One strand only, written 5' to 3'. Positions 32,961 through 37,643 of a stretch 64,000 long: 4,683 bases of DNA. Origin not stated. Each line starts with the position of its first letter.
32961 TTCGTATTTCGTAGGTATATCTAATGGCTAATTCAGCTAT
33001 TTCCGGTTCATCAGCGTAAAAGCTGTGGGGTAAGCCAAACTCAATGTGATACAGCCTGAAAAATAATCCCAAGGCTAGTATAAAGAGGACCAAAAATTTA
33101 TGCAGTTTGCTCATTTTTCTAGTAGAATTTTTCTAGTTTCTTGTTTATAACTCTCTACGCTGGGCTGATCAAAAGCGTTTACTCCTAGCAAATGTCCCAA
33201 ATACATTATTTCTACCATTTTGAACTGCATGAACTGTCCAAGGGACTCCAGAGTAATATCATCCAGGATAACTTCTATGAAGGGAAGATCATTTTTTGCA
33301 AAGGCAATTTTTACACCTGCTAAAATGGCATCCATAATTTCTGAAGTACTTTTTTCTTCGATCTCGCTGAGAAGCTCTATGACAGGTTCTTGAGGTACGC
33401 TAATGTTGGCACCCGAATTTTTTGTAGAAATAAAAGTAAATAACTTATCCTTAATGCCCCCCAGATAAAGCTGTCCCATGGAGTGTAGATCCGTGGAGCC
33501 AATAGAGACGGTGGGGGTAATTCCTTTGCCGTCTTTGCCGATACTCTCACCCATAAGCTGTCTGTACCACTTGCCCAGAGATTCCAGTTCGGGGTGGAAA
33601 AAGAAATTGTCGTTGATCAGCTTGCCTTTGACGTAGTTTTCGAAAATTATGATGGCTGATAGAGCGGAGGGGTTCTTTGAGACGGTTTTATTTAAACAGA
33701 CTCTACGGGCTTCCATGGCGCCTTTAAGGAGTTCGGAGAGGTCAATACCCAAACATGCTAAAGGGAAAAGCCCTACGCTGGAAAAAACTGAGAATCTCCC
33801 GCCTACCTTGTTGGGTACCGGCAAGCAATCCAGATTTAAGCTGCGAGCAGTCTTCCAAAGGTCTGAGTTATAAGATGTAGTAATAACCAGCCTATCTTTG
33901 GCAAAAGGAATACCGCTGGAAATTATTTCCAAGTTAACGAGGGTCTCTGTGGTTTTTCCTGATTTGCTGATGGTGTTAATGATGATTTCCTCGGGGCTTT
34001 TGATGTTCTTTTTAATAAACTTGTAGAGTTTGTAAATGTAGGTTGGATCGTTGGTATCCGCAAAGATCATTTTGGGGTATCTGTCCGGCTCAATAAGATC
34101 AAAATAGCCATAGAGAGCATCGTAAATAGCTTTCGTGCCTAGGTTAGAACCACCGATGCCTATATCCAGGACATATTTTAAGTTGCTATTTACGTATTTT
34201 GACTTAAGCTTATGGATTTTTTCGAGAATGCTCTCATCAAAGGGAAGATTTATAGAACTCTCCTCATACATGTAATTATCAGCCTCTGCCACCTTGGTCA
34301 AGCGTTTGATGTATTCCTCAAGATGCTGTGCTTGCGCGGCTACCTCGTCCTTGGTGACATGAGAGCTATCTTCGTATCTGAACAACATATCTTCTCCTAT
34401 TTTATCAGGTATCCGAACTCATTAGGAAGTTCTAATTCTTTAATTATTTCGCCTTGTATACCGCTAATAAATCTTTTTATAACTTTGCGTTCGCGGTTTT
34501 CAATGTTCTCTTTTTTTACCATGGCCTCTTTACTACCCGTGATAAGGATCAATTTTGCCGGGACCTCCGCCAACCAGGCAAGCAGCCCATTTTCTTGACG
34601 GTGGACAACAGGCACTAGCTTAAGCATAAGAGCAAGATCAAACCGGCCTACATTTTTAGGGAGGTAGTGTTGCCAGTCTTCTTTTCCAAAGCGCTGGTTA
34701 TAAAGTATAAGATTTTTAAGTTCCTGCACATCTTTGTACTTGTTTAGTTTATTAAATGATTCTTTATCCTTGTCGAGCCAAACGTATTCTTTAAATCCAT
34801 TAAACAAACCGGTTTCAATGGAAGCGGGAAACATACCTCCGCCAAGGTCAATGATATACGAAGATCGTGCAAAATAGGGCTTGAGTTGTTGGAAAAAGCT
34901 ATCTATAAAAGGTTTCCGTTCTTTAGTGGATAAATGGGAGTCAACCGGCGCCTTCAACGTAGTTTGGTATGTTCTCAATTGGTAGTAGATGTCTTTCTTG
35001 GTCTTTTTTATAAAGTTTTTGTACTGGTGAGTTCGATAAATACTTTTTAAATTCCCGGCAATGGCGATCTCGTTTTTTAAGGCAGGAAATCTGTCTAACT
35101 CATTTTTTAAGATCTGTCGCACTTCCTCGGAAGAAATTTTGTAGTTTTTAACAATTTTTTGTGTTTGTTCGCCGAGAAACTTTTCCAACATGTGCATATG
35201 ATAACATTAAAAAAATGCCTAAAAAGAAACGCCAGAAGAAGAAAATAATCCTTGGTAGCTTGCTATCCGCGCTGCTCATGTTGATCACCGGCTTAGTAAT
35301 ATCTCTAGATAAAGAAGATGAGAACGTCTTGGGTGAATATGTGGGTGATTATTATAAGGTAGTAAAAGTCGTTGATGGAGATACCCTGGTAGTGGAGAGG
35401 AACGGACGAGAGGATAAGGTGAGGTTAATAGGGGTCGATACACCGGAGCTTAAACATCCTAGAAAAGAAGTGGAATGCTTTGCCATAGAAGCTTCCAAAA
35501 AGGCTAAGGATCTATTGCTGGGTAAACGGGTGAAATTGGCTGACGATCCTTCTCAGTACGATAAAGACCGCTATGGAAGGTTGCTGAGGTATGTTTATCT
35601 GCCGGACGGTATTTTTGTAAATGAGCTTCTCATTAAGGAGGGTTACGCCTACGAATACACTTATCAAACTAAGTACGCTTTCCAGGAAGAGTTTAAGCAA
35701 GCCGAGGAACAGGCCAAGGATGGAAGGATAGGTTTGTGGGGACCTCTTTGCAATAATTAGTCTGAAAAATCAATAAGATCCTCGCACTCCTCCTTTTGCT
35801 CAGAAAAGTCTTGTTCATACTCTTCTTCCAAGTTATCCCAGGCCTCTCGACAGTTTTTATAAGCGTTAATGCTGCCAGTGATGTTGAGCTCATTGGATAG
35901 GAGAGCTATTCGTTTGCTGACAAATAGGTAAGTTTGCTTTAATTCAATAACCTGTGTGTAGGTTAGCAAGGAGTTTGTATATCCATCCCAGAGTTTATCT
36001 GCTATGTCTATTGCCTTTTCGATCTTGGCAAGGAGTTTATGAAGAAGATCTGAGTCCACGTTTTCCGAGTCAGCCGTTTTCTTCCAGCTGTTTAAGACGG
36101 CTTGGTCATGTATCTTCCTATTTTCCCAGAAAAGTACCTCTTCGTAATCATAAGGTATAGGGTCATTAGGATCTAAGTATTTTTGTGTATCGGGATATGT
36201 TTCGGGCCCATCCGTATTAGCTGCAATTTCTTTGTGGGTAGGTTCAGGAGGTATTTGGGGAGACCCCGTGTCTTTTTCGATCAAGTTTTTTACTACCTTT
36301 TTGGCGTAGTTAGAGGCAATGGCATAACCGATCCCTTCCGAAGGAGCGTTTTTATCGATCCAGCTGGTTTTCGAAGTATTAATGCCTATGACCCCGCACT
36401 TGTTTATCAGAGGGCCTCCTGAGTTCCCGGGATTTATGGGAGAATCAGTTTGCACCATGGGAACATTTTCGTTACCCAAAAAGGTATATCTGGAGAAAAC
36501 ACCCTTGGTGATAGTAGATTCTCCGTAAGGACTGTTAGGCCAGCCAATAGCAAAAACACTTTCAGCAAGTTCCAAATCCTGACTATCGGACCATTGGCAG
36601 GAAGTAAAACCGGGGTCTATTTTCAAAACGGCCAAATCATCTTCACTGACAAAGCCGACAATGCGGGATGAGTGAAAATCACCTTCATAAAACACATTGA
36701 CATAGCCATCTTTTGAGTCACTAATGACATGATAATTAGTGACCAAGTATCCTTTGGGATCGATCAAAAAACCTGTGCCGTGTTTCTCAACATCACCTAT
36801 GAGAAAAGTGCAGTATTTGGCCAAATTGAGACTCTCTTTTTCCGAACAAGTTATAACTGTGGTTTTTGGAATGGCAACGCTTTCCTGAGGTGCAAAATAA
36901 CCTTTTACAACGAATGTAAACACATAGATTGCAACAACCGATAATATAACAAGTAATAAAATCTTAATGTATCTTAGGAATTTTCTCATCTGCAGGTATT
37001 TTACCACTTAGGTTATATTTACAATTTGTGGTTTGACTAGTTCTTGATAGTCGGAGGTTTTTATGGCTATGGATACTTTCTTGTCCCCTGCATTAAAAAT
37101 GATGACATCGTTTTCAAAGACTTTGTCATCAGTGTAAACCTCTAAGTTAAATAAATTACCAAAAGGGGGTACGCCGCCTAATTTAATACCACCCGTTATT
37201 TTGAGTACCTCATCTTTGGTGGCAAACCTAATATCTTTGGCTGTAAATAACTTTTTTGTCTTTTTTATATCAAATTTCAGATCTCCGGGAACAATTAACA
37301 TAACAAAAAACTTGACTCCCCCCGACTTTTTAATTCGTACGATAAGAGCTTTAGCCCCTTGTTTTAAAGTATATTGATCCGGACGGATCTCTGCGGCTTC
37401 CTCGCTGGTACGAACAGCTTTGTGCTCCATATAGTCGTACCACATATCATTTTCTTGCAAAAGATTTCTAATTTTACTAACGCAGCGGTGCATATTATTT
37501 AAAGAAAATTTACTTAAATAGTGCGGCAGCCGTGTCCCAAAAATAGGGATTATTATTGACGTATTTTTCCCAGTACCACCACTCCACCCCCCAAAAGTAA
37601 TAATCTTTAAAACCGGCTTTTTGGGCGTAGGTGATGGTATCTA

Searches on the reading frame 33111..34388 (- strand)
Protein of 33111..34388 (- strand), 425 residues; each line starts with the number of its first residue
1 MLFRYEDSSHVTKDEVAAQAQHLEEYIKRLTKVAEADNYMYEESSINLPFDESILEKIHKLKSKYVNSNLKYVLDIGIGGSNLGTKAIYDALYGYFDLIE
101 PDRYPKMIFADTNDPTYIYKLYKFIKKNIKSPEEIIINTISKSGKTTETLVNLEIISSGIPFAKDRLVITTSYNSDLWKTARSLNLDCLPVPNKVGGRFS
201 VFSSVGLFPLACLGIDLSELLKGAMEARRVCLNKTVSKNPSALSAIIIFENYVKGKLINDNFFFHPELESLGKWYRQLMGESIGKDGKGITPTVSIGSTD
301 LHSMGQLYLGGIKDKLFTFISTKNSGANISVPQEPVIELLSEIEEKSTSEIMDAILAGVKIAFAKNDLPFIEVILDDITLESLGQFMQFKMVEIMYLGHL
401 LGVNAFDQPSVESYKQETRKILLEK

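Call 58: search_protein_families(library=pfam, proteins=[window:33111-34388:-], max_evalue=0.0001)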
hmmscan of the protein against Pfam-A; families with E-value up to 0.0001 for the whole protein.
window:33111-34388:- (425 aa): 1 family
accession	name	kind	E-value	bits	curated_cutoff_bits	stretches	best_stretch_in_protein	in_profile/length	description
PF00342.24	PGI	-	1.2e-18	67.5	22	1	65-286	91-309/486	Phosphoglucose isomerase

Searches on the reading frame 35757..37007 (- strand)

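Call 58: search_protein_families(library=pfam, proteins=[window:35757-37007:-], max_evalue=0.0001)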
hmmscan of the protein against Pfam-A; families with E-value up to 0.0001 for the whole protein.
window:35757-37007:- (416 aa): 2 families
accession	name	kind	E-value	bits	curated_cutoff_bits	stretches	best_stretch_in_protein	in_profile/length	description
PF13365.12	Trypsin_2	-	1.6e-24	87.7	27.6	1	77-205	1-139/144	Trypsin-like peptidase domain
PF00089.32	Trypsin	-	3.2e-13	50.5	20.6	1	77-237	27-218/220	Trypsin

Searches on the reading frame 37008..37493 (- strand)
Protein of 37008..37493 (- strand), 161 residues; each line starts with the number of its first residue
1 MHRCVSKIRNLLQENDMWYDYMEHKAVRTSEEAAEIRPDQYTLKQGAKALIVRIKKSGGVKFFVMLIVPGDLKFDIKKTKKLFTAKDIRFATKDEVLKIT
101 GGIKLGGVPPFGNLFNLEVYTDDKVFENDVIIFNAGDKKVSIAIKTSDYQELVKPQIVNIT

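Call 58: search_protein_families(library=pfam, proteins=[window:37008-37493:-], max_evalue=0.0001)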
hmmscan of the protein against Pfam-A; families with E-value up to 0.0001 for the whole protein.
window:37008-37493:- (161 aa): 1 family
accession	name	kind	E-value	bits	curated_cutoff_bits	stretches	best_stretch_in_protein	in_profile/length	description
PF04073.20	tRNA_edit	-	5.5e-23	81.8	25.5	1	24-152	1-123/123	Aminoacyl-tRNA editing domain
